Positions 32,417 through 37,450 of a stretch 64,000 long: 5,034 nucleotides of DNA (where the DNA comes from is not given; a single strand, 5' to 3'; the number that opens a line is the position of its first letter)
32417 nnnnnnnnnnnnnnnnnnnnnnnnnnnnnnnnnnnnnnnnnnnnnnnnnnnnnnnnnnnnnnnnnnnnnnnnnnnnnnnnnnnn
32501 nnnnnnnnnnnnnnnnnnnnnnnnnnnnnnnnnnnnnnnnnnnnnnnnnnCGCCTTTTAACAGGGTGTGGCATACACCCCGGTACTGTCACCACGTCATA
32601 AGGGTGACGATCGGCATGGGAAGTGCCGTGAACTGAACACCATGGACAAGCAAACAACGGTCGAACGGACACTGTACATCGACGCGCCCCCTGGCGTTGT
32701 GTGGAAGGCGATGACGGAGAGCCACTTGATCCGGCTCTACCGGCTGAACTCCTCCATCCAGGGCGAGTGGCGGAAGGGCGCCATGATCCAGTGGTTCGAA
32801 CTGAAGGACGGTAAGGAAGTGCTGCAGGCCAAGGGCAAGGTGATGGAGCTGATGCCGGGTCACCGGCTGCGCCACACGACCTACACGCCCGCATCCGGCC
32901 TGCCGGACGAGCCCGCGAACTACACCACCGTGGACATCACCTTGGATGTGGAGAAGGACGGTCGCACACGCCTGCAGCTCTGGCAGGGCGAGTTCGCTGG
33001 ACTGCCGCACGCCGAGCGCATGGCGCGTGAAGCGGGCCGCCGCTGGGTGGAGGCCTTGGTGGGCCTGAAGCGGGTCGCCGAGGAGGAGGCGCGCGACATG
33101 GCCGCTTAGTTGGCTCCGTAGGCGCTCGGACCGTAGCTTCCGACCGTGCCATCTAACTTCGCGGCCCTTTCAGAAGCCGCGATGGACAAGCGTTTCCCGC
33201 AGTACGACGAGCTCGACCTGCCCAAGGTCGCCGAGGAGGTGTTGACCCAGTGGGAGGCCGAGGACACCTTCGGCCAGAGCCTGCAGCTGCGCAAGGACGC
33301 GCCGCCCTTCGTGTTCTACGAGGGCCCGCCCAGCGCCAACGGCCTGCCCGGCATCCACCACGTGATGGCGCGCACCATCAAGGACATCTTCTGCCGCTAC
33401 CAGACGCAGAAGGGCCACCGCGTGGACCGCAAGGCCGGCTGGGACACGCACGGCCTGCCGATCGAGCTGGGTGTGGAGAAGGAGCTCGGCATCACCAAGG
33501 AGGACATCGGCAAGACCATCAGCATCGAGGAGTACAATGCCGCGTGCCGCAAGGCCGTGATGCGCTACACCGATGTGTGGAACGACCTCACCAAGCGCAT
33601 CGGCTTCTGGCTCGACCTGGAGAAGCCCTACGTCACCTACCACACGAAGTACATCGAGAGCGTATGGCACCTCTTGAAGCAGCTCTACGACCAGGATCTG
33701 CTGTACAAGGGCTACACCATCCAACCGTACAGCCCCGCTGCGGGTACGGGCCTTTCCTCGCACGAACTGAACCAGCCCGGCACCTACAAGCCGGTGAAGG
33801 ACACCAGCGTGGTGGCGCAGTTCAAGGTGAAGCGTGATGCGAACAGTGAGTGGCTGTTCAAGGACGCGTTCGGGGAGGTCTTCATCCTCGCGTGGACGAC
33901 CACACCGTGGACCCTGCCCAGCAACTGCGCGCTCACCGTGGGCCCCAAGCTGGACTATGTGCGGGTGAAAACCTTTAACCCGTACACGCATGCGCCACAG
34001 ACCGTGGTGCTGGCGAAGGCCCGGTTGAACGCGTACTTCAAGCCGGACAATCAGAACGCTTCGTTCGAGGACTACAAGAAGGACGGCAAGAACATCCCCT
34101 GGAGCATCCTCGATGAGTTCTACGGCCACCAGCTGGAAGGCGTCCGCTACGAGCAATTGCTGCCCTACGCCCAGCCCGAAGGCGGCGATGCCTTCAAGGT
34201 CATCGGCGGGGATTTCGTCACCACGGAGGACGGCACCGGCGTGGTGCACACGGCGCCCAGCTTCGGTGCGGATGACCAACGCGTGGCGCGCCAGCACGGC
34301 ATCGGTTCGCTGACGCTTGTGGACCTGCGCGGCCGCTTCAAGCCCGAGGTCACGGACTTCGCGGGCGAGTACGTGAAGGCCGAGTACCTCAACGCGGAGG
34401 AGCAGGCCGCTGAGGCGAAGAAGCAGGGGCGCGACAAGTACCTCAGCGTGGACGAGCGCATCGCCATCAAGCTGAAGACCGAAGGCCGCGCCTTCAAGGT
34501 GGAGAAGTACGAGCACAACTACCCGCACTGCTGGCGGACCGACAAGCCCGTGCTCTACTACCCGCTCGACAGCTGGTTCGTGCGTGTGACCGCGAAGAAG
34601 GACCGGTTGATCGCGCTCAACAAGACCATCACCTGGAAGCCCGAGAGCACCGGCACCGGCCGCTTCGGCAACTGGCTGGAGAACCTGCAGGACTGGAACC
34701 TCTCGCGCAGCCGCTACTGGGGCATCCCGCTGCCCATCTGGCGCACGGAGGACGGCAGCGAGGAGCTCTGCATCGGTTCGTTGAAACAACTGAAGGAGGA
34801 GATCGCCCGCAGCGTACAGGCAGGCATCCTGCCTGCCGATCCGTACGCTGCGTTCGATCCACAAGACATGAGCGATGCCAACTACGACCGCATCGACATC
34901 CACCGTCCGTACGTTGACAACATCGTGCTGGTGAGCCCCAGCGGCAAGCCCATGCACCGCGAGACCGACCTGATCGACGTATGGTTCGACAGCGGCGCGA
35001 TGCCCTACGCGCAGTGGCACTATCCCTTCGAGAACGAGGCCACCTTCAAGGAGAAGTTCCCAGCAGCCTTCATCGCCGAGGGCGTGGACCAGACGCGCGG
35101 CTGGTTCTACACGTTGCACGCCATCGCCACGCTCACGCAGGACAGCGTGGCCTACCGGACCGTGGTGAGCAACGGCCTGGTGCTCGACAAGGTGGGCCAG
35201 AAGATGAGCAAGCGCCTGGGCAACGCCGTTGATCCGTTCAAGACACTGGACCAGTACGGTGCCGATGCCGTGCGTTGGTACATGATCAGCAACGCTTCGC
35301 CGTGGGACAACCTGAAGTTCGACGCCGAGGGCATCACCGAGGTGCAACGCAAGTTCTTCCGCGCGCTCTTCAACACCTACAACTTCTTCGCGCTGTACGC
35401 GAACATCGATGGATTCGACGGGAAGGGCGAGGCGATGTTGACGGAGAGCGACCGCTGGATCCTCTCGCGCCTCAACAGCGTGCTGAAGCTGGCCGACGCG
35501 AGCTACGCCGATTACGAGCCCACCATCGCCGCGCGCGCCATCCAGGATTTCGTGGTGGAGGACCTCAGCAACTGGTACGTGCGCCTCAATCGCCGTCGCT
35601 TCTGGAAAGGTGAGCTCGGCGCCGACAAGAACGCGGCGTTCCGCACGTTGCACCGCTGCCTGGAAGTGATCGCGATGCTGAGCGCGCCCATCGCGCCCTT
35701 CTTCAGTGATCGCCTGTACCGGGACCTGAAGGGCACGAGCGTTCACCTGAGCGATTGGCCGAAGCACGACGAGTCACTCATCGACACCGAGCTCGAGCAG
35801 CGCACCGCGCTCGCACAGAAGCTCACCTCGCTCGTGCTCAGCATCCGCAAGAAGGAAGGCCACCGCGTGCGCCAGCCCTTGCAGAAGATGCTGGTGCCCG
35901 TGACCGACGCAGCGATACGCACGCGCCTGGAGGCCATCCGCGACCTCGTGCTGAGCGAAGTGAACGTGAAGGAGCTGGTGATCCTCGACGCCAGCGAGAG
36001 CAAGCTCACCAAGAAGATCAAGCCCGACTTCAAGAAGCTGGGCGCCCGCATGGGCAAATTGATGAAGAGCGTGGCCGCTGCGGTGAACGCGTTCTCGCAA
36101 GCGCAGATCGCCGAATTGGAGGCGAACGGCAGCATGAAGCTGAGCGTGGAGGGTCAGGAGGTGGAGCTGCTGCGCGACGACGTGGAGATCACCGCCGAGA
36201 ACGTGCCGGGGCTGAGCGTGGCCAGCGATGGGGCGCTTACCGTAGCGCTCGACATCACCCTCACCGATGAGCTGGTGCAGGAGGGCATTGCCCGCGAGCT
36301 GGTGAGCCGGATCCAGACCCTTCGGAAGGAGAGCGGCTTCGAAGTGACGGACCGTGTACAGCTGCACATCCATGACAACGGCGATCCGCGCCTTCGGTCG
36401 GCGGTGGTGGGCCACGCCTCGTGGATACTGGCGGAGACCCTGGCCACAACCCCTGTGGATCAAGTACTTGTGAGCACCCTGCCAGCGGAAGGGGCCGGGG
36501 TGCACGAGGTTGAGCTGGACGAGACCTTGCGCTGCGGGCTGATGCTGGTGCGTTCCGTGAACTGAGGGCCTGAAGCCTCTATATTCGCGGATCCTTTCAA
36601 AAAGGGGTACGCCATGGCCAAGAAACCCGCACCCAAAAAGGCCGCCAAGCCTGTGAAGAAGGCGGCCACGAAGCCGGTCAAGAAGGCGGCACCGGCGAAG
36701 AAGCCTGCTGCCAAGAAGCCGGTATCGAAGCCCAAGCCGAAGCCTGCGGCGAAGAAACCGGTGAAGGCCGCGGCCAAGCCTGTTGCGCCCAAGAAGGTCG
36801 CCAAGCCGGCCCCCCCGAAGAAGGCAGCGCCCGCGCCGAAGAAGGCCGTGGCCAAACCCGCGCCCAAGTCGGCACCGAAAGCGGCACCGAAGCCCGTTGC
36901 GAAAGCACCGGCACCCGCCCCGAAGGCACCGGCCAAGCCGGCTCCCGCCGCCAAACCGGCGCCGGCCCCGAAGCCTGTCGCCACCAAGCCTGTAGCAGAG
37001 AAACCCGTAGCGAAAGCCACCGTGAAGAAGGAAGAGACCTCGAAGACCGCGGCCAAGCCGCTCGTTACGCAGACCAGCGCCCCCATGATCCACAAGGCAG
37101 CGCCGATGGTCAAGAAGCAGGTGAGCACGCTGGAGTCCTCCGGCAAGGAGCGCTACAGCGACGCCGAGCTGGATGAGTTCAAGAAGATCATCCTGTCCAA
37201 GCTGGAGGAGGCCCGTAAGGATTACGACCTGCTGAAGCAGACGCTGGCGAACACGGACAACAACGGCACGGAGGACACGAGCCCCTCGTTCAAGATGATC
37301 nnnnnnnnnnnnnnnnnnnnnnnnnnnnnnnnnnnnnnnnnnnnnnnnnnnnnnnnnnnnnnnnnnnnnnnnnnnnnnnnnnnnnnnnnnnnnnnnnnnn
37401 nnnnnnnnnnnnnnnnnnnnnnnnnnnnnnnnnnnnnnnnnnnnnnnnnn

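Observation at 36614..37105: DksA/TraR zinc-finger regulator fused to a 150-residue histone-H1-like AKP-repeat N-terminal domain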

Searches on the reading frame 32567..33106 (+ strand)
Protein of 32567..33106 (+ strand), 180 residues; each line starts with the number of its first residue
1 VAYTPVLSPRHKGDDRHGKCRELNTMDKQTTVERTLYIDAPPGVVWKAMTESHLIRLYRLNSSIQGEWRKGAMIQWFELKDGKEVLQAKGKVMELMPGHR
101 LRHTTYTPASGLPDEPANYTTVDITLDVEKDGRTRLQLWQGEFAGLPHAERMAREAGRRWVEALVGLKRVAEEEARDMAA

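Call 52: search_protein_families(library=pfam, proteins=[window:32567-33106:+], max_evalue=0.00001)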
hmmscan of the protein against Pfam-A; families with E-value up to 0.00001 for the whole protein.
window:32567-33106:+ (180 aa): 1 family
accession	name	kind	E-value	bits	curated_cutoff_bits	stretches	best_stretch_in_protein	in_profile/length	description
PF08327.17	AHSA1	-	1e-10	42.3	22.1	1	39-170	1-123/125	Activator of Hsp90 ATPase homolog 1-like protein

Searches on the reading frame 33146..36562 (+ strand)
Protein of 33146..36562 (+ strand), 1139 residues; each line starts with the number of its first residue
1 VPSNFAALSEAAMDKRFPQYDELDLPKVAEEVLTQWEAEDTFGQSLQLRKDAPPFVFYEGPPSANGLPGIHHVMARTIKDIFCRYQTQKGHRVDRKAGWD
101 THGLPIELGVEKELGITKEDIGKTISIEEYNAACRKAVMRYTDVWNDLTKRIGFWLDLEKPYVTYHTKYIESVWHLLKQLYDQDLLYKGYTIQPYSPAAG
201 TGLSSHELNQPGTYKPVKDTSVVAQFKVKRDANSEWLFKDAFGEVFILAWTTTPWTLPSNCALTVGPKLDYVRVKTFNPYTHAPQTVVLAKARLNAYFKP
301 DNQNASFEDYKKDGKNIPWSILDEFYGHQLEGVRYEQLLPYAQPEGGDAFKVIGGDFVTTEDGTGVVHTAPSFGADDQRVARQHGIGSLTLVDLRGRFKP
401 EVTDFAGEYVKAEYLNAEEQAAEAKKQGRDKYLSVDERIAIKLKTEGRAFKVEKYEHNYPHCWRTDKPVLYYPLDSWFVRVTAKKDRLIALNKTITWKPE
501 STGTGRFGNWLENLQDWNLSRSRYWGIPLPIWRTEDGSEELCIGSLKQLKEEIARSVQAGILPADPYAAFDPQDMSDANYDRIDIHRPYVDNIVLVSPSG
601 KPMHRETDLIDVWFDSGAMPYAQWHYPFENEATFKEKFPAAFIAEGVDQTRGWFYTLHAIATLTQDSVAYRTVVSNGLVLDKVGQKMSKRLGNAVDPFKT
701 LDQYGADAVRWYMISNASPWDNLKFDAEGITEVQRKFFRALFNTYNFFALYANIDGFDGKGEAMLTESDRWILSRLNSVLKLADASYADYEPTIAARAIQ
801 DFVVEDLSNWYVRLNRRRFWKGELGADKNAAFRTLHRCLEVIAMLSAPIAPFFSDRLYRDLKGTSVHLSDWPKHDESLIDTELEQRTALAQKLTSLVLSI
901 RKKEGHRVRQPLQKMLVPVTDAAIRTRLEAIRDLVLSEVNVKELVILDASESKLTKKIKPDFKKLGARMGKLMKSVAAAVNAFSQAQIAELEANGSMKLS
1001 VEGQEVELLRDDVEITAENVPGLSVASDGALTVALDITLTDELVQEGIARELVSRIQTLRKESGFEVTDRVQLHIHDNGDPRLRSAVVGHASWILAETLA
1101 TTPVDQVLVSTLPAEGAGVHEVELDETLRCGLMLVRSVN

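Call 52: search_protein_families(library=pfam, proteins=[window:33146-36562:+], max_evalue=0.00001)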
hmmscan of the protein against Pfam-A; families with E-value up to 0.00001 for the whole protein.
window:33146-36562:+ (1139 aa): 4 families
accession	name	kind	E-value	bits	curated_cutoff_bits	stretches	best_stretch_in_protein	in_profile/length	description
PF00133.28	tRNA-synt_1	-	4.3e-117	391.8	22.7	1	32-724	2-412/414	tRNA synthetases class I (I, L, M and V)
PF19302.4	DUF5915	-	5.8e-53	179.8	27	1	933-1102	2-169/195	Domain of unknown function (DUF5915)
PF08264.19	Anticodon_1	-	7.5e-31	107.4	25.1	1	769-914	1-146/148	Anticodon-binding domain of tRNA ligase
PF09334.17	tRNA-synt_1g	-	3.6e-17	62.6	20.1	1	654-732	295-373/391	tRNA synthetases class I (M)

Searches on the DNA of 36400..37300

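Call 35: search_rna_families(source=window, start=36400, end=37300, threshold=evalue, max_evalue=1)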
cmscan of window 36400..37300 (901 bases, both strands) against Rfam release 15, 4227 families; matches with E-value up to 1: 1.
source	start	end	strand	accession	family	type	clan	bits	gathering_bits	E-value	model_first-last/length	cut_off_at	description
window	36922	36978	-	RF03267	mir-645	Gene; miRNA;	-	19.5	90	0.43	1-77/77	no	mir-645 microRNA precursor family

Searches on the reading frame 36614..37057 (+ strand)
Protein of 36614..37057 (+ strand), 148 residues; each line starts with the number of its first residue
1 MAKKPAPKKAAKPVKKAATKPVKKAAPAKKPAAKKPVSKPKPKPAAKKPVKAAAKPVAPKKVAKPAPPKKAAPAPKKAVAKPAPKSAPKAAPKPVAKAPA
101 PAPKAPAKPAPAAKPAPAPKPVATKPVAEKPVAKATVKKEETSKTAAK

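Call 53: find_homologous_proteins(query=window:36614-37057:+, max_evalue=0.001)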
Query window:36614-37057:+: 8000 candidates shared short words with the query, none scored E <= 0.001.
